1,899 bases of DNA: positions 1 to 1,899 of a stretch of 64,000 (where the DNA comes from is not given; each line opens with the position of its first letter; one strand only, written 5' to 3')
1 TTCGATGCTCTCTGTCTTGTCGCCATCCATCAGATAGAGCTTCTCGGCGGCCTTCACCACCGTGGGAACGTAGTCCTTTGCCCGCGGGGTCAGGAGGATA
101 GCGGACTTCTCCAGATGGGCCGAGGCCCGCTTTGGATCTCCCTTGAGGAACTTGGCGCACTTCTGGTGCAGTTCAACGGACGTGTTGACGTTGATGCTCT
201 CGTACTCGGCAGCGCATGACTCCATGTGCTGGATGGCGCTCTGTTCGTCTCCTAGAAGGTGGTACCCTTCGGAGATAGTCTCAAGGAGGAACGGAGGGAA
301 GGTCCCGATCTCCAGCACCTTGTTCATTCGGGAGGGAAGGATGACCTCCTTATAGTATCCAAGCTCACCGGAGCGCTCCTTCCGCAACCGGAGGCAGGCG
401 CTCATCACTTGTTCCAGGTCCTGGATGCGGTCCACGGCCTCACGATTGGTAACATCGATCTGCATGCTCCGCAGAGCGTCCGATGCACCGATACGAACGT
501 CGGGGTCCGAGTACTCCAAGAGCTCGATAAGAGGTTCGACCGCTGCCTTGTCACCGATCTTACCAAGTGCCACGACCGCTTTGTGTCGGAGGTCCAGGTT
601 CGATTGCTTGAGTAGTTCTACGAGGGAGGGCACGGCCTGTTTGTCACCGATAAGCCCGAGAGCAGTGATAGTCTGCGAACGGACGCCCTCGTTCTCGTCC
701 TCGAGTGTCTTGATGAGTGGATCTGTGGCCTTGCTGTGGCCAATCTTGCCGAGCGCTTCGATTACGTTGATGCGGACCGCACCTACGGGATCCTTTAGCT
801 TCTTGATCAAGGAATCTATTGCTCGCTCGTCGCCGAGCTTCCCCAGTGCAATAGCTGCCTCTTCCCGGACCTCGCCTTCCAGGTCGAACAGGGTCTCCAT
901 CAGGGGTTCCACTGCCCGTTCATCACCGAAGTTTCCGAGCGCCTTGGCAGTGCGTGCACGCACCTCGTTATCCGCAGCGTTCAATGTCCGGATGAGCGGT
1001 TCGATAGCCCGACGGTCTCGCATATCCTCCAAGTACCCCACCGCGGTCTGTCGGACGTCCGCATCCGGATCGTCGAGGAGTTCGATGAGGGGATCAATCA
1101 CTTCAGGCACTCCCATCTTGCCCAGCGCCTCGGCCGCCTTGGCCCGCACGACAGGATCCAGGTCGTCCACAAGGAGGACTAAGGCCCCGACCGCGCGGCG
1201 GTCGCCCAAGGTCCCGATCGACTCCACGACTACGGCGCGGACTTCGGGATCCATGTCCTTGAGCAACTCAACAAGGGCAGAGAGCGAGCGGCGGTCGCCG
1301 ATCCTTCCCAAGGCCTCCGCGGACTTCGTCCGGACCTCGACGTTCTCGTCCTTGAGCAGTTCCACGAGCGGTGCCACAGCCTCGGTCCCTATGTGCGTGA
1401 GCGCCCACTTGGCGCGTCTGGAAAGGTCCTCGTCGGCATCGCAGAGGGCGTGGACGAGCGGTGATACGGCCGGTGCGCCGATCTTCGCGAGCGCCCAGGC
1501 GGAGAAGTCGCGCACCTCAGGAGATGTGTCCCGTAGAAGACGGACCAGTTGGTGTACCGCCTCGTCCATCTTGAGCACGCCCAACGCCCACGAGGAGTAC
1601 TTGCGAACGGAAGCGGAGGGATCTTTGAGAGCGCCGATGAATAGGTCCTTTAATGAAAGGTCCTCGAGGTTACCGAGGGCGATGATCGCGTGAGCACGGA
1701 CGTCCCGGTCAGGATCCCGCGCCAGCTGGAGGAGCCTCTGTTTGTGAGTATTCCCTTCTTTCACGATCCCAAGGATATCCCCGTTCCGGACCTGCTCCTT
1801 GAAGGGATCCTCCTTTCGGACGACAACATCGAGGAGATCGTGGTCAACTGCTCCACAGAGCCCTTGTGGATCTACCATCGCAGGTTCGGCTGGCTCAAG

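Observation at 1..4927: Bacterial-style Tad module (TadA-like ATPase + split TadB/TadC-like platform proteins) next to a HEAT-repeat gene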

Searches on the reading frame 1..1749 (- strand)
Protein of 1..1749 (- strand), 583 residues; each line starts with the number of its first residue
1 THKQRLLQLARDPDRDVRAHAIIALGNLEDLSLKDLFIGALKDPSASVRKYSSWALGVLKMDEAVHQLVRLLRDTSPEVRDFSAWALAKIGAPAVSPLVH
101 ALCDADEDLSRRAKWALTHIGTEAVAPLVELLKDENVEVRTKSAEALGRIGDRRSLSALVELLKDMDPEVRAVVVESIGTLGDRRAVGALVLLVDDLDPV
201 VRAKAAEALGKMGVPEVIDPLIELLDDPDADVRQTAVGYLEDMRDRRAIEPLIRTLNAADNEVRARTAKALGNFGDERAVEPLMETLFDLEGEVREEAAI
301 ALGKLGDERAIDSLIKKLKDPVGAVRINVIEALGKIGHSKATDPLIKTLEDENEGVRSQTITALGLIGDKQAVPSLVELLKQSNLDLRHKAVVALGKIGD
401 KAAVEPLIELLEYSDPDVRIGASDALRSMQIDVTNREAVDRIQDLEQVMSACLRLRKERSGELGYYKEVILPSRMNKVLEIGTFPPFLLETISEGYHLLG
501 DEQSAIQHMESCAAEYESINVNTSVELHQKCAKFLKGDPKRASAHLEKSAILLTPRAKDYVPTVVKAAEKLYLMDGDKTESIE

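Call 8: search_protein_families(library=pfam, proteins=[window:1-1749:-], max_evalue=0.01)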
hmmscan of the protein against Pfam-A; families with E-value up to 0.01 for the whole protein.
window:1-1749:- (583 aa): 24 families
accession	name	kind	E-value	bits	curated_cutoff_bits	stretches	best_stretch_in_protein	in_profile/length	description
PF13646.12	HEAT_2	-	1.2e-130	426.5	27.7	10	159-238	4-85/88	HEAT repeats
PF03130.22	HEAT_PBS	-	1.5e-66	213.6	20.9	7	201-227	1-27/27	PBS lyase HEAT-like repeat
PF02985.28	HEAT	-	9.4e-56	180.9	23.5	3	67-90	4-27/31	HEAT repeat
PF13513.12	HEAT_EZ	-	3.4e-44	149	27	3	62-90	27-55/55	HEAT-like repeat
PF00514.29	Arm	-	9.7e-35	117.9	20.6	0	124-150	13-39/41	Armadillo/beta-catenin-like repeat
PF12717.13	Cnd1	-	2.9e-18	66.9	26.4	0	277-337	20-86/162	non-SMC mitotic condensation complex subunit 1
PF01602.26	Adaptin_N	-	2.1e-10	40.3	37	1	191-433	120-369/524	Adaptin N terminal region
PF21581.3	SCD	-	3.1e-10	40.7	27.5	0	347-371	37-61/75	Stromalin conservative domain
PF22646.2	PPP2R1A-like_HEAT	-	4.6e-09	37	27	0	283-333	12-66/78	PPP2R1A-like HEAT repeat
PF24714.1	TOR1L1_N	-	5.7e-08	32.9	43.3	0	65-240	84-235/281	TORTIFOLIA1 N-terminal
PF11838.14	ERAP1_C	-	7.4e-08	32.6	38.2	0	195-296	123-232/318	ERAP1-like C-terminal domain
PF20168.4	PDS5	-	1.9e-06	26.5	27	0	132-211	251-386/1053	Sister chromatid cohesion protein PDS5 protein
PF11791.14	Aconitase_B_N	-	6.4e-06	26.7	25.8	0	200-241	78-117/153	Aconitate B N-terminal domain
PF25786.1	HEAT_GCN1_C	-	6.6e-06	26.6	27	0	124-170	28-83/151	GCN1-like, C-terminal HEAT repeats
PF05004.19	IFRD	-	1.6e-05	24.5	25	0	398-426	212-238/306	Interferon-related developmental regulator (IFRD)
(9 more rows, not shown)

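Call 9: search_protein_families(library=ncbifam, proteins=[window:1-1749:-], max_evalue=0.01)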
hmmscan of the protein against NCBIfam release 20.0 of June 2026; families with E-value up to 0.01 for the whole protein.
window:1-1749:- (583 aa): 10 families
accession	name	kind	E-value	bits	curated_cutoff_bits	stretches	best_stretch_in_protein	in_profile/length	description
NF058502.1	phyc_lyase_CpcE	equivalog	2.1e-48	165.1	330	6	264-324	59-119/260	C-phycocyanin alpha-cysteine-84 phycocyanobilin lyase subunit CpcE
NF045915.1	PhycobilmeDegNblB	equivalog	4.1e-48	163.8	300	5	224-358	75-210/214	phycobilisome degradation protein NblB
NF010374.0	PRK13800.1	equivalog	4.2e-33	114.6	1196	2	255-427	723-896/898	fumarate reductase/succinate dehydrogenase flavoprotein subunit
NF007244.0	PRK09687.1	equivalog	3.6e-32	111.8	275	5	261-386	143-268/285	putative lyase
NF058515.1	phyc_lyase_CpcF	equivalog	5.4e-27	94.7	220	4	298-380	19-100/200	C-phycocyanin alpha-cysteine-84 phycocyanobilin lyase subunit CpcF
TIGR02270.1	TIGR02270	subfamily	4.5e-23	81.9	206.8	2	90-326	51-285/410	TIGR02270 family protein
NF045662.1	DVU0298_fam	equivalog_domain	6.2e-22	78.2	75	0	62-109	144-191/213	DVU0298 family protein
NF058505.1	phyc_lyase_CpeY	equivalog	1.3e-18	66.9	600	2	328-406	324-405/419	C-phycoerythrin alpha-cysteine-82 phycoerythrobilin lyase CpeY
NF006501.0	PRK08937.3-1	equivalog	8.4e-18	65.1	310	1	171-216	48-93/191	adenylosuccinate lyase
NF040522.1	VC1465_fam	subfamily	0.0094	16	70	0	47-106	22-80/111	VC1465 family Xer recombination activation factor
